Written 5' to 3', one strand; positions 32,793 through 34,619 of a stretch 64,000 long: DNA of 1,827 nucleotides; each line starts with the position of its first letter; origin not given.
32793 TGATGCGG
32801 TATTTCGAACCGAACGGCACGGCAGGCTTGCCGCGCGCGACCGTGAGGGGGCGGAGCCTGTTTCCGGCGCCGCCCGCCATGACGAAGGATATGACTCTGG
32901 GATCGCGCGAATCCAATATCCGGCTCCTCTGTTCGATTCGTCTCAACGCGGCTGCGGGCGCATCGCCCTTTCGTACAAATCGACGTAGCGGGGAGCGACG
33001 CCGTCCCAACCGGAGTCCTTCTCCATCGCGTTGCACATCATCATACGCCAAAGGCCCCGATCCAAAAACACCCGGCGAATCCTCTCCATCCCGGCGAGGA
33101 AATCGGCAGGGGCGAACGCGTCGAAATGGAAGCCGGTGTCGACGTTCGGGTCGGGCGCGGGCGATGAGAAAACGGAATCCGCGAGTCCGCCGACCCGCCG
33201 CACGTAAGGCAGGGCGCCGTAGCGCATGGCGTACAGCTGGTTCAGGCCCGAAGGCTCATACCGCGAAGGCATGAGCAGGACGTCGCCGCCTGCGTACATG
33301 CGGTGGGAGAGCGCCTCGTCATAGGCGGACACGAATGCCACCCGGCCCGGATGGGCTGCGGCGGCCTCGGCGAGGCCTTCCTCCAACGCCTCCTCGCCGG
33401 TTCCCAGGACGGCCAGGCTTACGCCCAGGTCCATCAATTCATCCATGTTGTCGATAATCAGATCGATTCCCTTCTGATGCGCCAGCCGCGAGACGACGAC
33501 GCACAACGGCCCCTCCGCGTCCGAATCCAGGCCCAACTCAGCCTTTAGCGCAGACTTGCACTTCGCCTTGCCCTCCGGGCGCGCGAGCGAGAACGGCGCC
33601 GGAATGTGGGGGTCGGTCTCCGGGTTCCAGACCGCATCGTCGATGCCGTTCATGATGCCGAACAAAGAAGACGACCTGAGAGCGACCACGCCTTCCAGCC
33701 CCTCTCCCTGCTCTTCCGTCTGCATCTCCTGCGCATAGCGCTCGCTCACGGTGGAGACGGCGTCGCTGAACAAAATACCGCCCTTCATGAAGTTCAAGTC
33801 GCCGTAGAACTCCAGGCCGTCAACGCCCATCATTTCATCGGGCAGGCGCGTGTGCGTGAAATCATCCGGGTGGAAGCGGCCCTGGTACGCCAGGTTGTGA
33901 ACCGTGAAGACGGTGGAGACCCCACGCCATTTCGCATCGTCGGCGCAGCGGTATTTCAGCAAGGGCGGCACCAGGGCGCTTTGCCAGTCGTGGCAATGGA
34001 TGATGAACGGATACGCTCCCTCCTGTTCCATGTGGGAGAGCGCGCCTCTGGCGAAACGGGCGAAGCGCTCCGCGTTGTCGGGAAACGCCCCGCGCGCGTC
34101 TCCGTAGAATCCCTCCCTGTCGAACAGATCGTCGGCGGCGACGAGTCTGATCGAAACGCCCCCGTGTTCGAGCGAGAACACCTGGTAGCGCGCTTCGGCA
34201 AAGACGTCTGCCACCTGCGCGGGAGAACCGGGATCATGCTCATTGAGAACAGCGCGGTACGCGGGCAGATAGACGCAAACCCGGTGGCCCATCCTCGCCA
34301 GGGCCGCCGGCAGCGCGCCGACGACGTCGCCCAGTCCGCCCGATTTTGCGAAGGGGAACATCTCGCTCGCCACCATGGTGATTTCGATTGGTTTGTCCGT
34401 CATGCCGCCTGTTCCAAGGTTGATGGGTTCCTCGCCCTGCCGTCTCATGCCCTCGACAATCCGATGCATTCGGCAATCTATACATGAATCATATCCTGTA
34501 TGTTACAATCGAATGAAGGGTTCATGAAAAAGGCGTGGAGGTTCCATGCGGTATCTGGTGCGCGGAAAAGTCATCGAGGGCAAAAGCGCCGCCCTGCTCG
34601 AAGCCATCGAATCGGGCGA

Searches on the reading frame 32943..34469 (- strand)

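Call 9: search_protein_families(library=pfam, proteins=[window:32943-34469:-], max_evalue=0.01)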
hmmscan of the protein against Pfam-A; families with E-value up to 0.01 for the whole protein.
window:32943-34469:- (508 aa): 6 families
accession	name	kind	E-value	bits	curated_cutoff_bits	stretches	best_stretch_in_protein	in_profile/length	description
PF08323.17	Glyco_transf_5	-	8.3e-77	258.6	22.7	1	30-262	2-237/239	Starch synthase catalytic domain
PF00534.26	Glycos_transf_1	-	9e-11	42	26.4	1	317-463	12-154/172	Glycosyl transferases group 1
PF13692.12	Glyco_trans_1_4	-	3.1e-10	40.9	27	1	321-459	2-134/142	Glycosyl transferases group 1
PF13579.12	Glyco_trans_4_4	-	1.4e-06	29.2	29.7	1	44-203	1-103/158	Glycosyl transferase 4-like domain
PF13439.12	Glyco_transf_4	-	1.5e-06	28.8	28.5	1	44-206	2-109/170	Glycosyltransferase Family 4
PF20706.3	GT4-conflict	-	0.00041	19.9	26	0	320-418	197-305/385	Family 4 Glycosyltransferase in conflict systems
